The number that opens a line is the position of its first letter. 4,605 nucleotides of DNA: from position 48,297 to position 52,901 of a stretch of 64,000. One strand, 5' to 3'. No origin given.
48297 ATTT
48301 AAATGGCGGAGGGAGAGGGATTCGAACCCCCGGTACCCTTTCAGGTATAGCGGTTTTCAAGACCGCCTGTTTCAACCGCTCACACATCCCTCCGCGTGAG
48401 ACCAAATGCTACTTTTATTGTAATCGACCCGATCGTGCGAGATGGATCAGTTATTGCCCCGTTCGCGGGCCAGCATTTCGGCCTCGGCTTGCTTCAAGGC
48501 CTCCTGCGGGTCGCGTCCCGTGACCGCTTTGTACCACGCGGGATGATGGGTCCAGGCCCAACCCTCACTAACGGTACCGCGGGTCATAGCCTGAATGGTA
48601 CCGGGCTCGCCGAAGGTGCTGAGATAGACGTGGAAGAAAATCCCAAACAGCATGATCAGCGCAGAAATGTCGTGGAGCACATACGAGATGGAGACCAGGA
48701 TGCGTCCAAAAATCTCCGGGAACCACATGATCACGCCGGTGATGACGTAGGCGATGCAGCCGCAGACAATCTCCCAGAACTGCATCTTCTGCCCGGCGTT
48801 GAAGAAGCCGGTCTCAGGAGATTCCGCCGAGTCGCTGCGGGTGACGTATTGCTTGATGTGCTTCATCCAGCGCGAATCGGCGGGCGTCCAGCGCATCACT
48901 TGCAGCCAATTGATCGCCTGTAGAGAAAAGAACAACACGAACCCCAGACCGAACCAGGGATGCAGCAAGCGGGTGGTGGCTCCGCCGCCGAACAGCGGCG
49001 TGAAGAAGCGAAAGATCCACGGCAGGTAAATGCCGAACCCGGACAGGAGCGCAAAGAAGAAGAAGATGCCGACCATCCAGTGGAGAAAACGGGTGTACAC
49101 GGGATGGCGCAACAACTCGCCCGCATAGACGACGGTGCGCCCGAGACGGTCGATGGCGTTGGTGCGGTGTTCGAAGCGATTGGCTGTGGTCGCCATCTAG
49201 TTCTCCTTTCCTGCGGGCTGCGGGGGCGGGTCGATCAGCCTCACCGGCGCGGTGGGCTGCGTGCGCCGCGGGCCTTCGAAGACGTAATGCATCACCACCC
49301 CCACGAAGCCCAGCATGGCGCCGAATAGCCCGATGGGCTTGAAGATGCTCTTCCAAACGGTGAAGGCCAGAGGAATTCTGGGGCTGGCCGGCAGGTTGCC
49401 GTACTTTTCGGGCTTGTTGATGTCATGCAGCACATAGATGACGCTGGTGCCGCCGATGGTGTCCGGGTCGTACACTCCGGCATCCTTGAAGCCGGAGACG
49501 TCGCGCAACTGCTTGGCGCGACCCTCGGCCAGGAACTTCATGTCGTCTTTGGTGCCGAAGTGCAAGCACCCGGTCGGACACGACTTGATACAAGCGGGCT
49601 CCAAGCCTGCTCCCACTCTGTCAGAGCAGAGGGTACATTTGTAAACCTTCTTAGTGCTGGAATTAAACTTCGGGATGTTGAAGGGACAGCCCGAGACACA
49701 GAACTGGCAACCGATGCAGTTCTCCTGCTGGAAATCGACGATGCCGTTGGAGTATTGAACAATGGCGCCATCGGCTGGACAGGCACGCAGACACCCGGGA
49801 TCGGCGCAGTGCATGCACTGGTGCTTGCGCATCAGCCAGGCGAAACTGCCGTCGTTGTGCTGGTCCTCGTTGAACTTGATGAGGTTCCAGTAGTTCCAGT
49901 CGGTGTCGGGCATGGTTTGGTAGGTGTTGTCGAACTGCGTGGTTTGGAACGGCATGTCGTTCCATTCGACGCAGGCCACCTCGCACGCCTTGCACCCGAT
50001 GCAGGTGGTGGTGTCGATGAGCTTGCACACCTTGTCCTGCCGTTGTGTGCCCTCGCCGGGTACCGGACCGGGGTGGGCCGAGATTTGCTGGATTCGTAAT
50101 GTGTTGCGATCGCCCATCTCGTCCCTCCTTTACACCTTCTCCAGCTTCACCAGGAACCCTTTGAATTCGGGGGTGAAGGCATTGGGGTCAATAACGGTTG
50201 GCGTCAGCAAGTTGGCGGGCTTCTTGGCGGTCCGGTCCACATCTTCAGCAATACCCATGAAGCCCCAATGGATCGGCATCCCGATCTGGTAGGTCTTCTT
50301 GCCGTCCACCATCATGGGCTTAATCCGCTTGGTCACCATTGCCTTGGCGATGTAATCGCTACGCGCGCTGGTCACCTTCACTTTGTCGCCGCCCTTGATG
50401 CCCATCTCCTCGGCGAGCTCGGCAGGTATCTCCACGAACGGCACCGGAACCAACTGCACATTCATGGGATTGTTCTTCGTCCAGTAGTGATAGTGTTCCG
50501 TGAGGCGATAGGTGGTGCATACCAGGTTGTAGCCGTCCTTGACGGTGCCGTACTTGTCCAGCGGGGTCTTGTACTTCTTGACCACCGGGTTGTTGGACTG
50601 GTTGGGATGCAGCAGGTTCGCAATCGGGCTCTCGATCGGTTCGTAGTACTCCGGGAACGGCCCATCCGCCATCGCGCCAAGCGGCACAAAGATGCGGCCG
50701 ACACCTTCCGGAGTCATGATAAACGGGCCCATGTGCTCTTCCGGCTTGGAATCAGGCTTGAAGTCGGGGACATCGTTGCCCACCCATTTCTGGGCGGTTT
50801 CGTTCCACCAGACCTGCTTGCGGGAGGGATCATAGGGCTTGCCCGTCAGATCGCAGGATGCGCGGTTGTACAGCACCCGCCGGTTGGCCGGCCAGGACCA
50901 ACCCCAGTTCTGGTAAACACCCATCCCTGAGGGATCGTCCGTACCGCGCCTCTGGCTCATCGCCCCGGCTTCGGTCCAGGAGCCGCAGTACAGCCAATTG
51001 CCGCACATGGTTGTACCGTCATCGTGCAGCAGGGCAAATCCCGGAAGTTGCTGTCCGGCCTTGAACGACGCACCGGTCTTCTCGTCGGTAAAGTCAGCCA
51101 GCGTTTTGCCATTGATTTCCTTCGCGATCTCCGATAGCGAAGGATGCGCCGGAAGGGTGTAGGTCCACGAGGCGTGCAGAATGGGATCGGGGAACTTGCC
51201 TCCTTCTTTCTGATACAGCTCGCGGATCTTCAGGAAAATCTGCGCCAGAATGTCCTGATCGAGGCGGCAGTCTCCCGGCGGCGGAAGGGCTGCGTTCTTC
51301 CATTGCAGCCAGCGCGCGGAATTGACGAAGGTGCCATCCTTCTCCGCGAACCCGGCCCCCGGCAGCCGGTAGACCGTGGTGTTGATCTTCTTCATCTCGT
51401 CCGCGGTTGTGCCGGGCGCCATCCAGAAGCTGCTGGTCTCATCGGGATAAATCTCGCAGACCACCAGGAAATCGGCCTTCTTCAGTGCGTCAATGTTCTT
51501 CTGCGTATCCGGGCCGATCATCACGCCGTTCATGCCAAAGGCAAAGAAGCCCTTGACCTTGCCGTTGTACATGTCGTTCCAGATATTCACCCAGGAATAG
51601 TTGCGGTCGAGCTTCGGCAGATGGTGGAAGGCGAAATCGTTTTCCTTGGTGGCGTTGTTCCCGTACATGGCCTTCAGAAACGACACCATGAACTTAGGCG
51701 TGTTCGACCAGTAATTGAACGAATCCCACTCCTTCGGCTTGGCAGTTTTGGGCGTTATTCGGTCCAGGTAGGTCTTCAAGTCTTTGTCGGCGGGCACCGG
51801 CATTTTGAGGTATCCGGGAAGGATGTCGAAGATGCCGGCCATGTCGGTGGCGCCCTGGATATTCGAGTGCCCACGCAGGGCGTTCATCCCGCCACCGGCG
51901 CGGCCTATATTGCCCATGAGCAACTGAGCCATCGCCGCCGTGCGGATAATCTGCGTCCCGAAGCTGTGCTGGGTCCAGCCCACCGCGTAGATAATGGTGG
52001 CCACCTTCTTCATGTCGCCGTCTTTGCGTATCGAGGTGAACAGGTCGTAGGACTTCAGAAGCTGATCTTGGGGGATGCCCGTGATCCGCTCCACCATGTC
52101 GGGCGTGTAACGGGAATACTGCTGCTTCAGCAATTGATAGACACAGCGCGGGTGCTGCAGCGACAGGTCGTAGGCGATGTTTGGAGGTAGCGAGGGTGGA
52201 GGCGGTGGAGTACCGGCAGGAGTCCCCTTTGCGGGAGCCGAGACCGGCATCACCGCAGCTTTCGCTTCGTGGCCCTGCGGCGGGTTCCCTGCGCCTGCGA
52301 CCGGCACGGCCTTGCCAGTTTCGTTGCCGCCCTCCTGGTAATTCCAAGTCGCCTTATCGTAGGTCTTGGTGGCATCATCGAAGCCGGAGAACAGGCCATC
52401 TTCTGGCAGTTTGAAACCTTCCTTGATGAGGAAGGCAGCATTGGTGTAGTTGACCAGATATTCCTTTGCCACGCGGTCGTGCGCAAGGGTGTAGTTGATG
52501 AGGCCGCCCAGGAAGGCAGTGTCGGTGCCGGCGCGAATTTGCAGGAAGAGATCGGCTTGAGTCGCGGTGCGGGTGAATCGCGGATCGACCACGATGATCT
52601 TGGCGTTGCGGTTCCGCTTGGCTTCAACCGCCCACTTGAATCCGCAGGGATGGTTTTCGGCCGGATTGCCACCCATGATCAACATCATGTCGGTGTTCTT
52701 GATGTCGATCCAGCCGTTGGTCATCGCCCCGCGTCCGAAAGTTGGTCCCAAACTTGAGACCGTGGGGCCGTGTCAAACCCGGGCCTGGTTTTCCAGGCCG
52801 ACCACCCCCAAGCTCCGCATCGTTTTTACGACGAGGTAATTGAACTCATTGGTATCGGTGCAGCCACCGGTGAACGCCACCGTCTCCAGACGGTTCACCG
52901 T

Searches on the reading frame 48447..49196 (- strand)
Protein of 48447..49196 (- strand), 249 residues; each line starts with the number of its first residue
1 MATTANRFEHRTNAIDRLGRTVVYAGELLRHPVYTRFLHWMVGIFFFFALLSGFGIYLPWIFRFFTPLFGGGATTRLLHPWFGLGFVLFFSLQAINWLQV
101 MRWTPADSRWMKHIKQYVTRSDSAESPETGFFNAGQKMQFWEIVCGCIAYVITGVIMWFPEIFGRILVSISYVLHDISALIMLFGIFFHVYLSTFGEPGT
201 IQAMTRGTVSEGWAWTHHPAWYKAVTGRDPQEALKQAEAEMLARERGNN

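Call 70: search_protein_families(library=pfam, proteins=[window:48447-49196:-], max_evalue=0.001)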
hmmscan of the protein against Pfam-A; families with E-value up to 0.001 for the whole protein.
window:48447-49196:- (249 aa): 1 family
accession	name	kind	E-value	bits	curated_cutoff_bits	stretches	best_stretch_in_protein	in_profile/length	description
PF01292.26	Ni_hydr_CYTB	-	5.1e-22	79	30.1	1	30-207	1-179/179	Prokaryotic cytochrome b561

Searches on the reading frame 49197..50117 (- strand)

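Call 70: search_protein_families(library=pfam, proteins=[window:49197-50117:-], max_evalue=0.001)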
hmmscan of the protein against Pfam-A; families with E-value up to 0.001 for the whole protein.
window:49197-50117:- (306 aa): 11 families
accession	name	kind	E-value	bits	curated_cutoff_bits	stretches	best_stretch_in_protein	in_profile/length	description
PF13247.11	Fer4_11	-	1.4e-26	93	26.2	1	93-189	2-99/100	4Fe-4S dicluster domain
PF12838.12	Fer4_7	-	1.3e-19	70.9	27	2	38-116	1-51/52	4Fe-4S dicluster domain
PF13187.11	Fer4_9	-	6.2e-11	42.6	27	2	39-117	2-50/52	4Fe-4S dicluster domain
PF14697.11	Fer4_21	-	2.6e-08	34.3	35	1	97-146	4-53/59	4Fe-4S dicluster domain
PF09163.16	Form-deh_trans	-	4.1e-08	33.3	22.1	1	248-288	1-41/44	Formate dehydrogenase N, transmembrane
PF13237.11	Fer4_10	-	2.4e-07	31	25.5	1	98-145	6-53/53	4Fe-4S dicluster domain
PF12797.12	Fer4_2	-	2.4e-07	30.7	24.5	1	129-146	5-22/22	4Fe-4S binding domain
PF12837.12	Fer4_6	-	3.8e-07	30.2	25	1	126-148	1-23/24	4Fe-4S binding domain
PF00037.32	Fer4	-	3e-05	24.1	21.1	1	130-148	4-22/24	4Fe-4S binding domain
PF12800.12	Fer4_4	-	0.00014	22.4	24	0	132-146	2-16/17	4Fe-4S binding domain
PF13183.11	Fer4_8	-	0.0002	22.3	27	0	37-115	3-66/68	4Fe-4S dicluster domain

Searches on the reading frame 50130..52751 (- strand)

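Call 70: search_protein_families(library=pfam, proteins=[window:50130-52751:-], max_evalue=0.001)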
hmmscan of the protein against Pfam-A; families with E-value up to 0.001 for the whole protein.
window:50130-52751:- (873 aa): 2 families
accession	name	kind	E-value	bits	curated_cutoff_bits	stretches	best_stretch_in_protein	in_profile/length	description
PF00384.28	Molybdopterin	-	5.3e-27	95.2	24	1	10-505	98-350/353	Molybdopterin oxidoreductase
PF01568.27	Molydop_binding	-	5.1e-17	62.3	26.8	1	743-866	1-109/110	Molydopterin dinucleotide binding domain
